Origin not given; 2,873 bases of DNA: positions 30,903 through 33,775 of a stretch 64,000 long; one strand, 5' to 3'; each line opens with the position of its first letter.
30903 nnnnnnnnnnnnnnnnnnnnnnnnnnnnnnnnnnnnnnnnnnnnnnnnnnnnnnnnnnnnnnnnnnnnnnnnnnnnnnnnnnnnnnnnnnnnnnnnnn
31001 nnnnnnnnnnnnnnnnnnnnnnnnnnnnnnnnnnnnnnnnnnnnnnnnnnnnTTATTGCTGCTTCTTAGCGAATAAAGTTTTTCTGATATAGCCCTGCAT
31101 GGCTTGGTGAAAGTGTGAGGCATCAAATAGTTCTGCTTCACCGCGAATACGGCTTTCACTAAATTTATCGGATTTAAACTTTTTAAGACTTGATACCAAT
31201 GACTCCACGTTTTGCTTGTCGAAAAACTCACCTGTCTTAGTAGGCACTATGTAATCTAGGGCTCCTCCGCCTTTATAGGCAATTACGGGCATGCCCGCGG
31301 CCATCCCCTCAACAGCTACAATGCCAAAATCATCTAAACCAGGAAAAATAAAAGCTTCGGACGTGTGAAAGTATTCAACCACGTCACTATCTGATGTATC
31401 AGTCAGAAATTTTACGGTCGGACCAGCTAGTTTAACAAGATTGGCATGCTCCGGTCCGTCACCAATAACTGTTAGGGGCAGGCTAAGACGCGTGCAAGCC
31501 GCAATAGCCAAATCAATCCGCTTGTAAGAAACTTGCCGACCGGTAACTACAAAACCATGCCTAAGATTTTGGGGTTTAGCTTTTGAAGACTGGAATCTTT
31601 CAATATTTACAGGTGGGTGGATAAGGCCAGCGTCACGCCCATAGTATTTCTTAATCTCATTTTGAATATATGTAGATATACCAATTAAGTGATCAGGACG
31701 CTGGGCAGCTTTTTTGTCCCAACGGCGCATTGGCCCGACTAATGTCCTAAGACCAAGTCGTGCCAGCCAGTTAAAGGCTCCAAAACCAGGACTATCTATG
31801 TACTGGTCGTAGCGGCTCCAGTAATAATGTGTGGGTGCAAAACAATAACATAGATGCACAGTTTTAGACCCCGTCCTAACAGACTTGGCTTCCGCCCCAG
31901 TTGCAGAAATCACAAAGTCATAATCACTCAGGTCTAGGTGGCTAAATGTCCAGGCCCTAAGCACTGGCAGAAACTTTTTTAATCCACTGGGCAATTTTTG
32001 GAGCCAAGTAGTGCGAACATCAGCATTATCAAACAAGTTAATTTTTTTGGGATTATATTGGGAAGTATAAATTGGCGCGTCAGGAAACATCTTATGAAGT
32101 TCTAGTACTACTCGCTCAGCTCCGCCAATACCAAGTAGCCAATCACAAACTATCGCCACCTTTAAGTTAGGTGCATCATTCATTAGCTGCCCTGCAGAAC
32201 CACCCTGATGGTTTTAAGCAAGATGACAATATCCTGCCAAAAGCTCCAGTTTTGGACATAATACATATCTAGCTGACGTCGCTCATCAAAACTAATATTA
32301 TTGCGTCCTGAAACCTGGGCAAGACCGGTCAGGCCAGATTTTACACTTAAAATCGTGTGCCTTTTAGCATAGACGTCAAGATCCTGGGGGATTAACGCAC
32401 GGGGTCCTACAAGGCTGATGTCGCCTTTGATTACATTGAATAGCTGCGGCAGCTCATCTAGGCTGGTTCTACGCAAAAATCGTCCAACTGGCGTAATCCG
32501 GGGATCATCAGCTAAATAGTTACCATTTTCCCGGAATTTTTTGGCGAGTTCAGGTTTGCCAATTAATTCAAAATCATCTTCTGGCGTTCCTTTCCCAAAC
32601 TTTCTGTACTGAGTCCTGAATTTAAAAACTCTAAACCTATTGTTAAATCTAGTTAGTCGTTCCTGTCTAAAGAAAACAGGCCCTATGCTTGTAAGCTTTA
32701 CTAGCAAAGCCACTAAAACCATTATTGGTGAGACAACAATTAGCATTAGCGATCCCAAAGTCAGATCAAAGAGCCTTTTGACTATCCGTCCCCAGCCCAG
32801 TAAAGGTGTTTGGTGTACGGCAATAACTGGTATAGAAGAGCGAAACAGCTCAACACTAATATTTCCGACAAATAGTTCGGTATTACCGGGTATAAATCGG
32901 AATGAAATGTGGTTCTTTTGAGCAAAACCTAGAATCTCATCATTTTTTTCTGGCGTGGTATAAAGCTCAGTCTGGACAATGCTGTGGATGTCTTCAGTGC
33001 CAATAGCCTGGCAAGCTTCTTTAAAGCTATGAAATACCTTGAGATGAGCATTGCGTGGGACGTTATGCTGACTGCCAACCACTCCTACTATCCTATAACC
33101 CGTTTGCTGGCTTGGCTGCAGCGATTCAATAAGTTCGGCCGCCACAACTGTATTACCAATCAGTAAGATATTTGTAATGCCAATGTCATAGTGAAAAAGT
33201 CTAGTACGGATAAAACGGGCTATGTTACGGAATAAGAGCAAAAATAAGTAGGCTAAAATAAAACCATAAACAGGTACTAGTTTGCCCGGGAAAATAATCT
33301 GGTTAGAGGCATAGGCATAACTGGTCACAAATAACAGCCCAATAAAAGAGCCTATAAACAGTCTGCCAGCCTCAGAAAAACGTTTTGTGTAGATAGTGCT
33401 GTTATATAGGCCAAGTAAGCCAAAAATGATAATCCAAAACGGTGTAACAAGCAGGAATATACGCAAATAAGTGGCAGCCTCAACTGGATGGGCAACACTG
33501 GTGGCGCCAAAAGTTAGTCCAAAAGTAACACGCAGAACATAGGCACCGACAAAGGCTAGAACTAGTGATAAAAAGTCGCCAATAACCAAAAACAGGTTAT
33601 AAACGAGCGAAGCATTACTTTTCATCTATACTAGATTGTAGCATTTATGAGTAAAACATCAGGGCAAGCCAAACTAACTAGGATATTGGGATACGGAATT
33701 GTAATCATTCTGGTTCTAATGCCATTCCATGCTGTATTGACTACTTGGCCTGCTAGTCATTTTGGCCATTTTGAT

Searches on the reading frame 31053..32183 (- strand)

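Call 74: search_protein_families(library=pfam, proteins=[window:31053-32183:-], max_evalue=0.0001)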
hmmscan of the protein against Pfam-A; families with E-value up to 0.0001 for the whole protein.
window:31053-32183:- (376 aa): 4 families
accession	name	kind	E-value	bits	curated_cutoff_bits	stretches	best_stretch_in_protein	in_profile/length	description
PF00534.26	Glycos_transf_1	-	2.1e-23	83.2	26.4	1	211-345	18-164/172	Glycosyl transferases group 1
PF13692.12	Glyco_trans_1_4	-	2.3e-15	57.5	27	1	211-335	4-138/142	Glycosyl transferases group 1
PF13439.12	Glyco_transf_4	-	7.2e-07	29.8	28.5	1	19-196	1-170/170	Glycosyltransferase Family 4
PF20706.3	GT4-conflict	-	7.7e-06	25.6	26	1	171-329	155-332/385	Family 4 Glycosyltransferase in conflict systems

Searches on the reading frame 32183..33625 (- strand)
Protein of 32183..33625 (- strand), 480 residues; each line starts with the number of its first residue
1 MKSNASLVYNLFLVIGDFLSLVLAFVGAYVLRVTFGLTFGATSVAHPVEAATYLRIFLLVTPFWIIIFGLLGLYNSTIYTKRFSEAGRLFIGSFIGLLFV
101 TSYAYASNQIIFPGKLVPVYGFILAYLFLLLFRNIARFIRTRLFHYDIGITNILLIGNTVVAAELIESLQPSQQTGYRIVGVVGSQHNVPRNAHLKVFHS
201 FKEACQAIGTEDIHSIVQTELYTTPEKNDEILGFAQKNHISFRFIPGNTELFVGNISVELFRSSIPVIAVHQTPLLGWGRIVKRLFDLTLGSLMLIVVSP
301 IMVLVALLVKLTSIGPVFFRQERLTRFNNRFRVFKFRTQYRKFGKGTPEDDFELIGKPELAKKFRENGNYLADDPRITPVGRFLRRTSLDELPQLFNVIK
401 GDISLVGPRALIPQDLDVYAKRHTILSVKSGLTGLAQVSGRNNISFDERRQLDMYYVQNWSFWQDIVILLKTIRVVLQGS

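Call 74: search_protein_families(library=pfam, proteins=[window:32183-33625:-], max_evalue=0.0001)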
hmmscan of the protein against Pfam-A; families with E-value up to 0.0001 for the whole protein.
window:32183-33625:- (480 aa): 2 families
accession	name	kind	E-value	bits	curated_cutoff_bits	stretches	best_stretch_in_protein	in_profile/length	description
PF02397.22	Bac_transf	-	1.5e-60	204.2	27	1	283-478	1-179/179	Bacterial sugar transferase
PF13727.12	CoA_binding_3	-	1.8e-08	35.1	25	1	70-246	2-175/175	CoA-binding domain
